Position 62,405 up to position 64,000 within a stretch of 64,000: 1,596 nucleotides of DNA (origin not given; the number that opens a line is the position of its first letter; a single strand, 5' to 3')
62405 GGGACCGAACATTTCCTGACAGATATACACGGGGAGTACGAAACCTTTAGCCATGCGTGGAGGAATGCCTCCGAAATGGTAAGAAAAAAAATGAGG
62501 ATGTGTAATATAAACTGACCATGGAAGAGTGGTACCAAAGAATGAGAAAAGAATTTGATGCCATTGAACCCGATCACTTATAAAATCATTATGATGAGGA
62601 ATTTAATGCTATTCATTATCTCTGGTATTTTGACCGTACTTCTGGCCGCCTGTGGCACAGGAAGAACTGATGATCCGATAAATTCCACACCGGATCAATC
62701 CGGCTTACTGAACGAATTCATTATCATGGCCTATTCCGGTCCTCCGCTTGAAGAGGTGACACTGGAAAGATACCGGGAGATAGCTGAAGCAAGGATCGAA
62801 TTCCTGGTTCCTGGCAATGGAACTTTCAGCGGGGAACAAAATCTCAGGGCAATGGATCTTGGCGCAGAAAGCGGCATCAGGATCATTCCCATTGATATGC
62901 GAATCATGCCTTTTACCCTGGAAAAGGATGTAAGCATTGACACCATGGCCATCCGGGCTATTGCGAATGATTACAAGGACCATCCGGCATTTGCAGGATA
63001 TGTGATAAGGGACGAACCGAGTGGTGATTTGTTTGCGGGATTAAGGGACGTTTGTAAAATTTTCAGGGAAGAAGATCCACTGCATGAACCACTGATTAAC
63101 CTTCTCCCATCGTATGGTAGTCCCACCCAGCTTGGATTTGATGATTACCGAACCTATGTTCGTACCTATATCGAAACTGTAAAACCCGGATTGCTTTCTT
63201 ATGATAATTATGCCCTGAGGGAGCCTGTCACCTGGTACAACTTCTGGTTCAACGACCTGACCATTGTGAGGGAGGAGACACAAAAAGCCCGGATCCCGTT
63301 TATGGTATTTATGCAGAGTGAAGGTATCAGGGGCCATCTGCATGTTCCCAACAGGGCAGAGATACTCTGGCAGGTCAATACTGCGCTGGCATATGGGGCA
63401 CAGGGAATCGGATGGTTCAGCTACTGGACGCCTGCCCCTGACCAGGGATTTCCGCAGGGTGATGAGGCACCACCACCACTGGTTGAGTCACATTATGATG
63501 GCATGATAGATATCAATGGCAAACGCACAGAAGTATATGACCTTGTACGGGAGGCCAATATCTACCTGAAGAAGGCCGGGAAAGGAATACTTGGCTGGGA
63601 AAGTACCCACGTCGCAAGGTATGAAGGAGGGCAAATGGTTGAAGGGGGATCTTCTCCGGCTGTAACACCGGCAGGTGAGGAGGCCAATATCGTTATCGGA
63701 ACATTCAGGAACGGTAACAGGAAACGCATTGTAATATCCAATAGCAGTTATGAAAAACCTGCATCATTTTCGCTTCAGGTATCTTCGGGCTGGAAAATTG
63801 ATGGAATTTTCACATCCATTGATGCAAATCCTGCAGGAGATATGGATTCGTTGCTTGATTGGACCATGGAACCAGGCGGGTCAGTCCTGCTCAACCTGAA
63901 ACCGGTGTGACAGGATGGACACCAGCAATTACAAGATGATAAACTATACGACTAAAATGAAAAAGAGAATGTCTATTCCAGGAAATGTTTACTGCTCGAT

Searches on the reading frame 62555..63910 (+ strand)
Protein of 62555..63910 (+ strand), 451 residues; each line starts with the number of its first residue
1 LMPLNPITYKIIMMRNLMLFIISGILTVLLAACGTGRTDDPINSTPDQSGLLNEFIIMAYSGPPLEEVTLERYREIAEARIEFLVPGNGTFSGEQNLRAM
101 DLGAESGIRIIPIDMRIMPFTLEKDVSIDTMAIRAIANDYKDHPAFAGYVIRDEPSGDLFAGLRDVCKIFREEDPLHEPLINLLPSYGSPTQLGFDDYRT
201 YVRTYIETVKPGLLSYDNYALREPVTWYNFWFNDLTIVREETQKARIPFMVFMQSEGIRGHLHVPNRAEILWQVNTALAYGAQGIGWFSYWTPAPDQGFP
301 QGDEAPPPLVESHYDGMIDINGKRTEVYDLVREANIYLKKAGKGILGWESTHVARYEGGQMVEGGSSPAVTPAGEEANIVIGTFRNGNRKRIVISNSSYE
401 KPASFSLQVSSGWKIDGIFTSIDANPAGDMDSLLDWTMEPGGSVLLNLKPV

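Call 17: search_protein_families(library=pfam, proteins=[window:62555-63910:+], max_evalue=0.001)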
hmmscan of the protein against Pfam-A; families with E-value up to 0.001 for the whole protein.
window:62555-63910:+ (451 aa): 0 families

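Call 73: search_solved_structures(query=window:62555-63907:+, max_evalue=1)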
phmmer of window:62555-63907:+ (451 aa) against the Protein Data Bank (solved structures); distinct sequences matched with E-value up to 1: 1.
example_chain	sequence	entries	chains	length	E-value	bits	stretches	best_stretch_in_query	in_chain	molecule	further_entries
9c5g_A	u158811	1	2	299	0.63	11.9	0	196-235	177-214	CapW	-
